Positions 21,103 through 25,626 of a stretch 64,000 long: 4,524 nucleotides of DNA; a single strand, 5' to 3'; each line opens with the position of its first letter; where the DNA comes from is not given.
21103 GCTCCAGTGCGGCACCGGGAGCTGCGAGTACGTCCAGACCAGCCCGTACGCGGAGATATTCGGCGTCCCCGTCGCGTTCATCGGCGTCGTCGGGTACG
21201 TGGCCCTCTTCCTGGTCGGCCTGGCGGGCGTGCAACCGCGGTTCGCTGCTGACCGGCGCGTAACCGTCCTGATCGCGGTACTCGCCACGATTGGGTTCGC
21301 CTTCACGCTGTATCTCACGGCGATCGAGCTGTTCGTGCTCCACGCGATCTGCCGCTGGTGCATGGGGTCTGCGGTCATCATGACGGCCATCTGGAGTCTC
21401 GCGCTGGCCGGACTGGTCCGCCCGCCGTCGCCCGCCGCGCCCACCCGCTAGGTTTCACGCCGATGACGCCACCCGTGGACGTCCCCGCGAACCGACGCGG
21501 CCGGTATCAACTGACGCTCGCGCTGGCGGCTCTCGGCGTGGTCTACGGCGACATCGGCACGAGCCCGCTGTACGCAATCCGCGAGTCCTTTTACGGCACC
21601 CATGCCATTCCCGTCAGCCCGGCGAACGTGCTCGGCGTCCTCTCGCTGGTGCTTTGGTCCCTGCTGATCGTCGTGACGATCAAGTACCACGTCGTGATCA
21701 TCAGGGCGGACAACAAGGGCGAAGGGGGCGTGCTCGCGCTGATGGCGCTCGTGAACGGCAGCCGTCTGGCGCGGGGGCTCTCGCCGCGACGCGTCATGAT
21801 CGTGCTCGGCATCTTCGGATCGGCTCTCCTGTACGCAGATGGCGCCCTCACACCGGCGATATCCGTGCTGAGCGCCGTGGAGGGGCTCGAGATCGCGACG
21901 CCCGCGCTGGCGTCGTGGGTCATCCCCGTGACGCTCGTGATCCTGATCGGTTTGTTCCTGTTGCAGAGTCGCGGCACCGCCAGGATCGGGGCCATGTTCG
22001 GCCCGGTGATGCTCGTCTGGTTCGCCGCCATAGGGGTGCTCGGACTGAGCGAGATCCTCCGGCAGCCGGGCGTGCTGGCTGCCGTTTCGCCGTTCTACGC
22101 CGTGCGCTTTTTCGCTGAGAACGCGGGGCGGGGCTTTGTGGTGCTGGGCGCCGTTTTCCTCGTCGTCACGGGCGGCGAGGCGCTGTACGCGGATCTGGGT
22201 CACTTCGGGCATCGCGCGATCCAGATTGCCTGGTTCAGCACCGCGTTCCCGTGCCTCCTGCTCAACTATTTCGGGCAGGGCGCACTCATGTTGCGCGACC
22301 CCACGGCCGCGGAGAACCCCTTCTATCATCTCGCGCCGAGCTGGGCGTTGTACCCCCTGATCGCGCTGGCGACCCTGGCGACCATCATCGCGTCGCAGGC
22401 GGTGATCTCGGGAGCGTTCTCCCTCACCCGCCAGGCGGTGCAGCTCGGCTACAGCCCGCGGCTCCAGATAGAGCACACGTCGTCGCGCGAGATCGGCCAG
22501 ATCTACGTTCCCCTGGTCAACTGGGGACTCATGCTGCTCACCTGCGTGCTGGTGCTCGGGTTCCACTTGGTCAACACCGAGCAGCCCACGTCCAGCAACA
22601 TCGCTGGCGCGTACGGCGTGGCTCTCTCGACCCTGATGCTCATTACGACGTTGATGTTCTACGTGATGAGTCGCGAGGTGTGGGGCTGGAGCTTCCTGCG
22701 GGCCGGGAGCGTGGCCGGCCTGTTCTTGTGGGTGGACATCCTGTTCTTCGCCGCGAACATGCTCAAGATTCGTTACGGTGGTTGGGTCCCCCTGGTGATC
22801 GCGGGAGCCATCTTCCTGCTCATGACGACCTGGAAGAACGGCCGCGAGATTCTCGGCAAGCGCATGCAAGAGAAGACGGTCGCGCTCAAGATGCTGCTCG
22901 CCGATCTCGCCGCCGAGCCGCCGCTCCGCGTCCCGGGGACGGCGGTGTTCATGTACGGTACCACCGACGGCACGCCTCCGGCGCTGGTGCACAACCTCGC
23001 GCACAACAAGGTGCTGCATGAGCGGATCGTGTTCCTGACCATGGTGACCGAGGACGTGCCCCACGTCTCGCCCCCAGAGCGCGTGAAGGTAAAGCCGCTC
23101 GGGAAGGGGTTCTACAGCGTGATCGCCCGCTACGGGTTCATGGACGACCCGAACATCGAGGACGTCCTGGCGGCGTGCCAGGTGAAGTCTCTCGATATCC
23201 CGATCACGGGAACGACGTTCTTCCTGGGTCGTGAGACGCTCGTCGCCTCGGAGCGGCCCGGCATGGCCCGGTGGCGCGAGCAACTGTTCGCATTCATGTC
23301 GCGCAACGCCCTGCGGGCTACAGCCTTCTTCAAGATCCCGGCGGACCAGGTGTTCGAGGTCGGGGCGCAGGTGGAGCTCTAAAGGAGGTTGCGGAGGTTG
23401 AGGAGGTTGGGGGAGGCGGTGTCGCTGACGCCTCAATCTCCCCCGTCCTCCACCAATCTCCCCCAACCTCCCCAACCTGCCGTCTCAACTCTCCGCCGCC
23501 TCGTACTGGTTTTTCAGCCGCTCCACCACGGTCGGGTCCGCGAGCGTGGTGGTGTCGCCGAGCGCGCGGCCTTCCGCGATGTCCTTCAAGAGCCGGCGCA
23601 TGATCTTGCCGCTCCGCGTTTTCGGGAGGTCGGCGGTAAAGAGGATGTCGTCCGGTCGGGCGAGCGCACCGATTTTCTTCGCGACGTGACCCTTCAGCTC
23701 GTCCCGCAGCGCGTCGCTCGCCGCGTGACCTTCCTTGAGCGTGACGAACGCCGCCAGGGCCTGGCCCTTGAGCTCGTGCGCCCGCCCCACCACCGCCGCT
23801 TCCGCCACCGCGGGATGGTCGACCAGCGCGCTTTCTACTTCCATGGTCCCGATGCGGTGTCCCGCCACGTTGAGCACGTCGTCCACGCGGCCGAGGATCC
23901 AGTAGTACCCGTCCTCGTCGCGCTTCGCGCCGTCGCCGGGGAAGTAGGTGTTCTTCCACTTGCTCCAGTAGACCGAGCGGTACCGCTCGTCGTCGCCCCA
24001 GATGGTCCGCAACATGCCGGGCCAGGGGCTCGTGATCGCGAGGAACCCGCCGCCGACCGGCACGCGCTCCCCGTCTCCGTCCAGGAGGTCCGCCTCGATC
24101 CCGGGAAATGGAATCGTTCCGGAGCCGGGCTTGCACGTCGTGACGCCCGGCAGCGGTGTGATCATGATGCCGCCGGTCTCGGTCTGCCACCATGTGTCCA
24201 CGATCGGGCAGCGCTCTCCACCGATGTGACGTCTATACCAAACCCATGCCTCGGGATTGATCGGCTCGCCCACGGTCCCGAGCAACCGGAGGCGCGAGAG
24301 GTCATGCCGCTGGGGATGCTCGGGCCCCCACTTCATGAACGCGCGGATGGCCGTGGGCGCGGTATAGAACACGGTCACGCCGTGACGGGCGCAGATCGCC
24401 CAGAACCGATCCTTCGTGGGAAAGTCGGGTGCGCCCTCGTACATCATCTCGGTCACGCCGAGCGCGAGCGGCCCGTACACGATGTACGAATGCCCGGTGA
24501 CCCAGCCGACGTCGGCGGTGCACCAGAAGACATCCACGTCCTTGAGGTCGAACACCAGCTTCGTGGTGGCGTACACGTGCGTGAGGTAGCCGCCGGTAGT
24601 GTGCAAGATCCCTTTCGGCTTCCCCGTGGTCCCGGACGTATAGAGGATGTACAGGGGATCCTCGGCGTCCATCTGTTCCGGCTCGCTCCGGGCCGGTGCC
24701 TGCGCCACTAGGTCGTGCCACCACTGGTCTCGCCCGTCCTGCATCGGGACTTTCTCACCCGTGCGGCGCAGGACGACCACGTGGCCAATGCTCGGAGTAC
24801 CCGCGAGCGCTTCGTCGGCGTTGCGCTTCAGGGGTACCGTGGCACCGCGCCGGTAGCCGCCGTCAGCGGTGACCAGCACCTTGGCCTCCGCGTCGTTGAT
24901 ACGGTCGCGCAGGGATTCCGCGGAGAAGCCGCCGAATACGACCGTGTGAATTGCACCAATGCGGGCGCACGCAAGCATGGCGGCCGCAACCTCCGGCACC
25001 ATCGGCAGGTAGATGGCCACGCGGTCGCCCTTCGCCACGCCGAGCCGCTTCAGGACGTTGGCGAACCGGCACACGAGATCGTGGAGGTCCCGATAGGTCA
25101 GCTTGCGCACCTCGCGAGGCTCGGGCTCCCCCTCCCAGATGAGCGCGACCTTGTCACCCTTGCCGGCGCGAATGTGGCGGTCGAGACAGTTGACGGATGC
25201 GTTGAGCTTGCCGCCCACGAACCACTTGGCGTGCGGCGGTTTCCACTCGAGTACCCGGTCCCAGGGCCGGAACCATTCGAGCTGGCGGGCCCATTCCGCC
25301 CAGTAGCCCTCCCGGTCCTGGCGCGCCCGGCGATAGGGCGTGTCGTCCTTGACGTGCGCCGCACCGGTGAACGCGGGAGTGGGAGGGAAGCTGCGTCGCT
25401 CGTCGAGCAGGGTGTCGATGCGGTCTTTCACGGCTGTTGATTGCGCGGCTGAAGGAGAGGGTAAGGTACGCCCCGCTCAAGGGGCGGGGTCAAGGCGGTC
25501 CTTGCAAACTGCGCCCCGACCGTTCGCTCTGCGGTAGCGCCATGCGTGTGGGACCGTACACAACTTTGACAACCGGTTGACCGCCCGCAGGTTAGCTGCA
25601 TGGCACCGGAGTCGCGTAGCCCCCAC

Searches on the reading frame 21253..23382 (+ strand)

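Call 69: search_protein_families(library=pfam, proteins=[window:21253-23382:+], max_evalue=0.00001)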
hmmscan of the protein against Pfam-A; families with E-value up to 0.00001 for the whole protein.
window:21253-23382:+ (709 aa): 2 families
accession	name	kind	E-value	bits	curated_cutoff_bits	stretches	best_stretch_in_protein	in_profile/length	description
PF02705.21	K_trans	-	7.5e-181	602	24.8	1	89-549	1-452/454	K+ potassium transporter integral membrane domain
PF22776.1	K_trans_C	-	2.6e-52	177.1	24.8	1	561-709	1-151/151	K+ potassium transporter C-terminal domain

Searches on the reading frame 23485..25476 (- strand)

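Call 69: search_protein_families(library=pfam, proteins=[window:23485-25476:-], max_evalue=0.00001)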
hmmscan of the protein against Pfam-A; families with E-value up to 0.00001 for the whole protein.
window:23485-25476:- (663 aa): 3 families
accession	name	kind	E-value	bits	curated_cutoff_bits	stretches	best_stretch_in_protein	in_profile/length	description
PF00501.34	AMP-binding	-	6.9e-89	298.8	29.9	1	104-484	6-377/384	AMP-binding enzyme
PF13193.12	AMP-binding_C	-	7e-29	101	24.5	1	546-624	1-76/76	AMP-binding enzyme C-terminal domain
PF16177.11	ACAS_N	-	2e-20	72.8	27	1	48-97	5-55/55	Acetyl-coenzyme A synthetase N-terminus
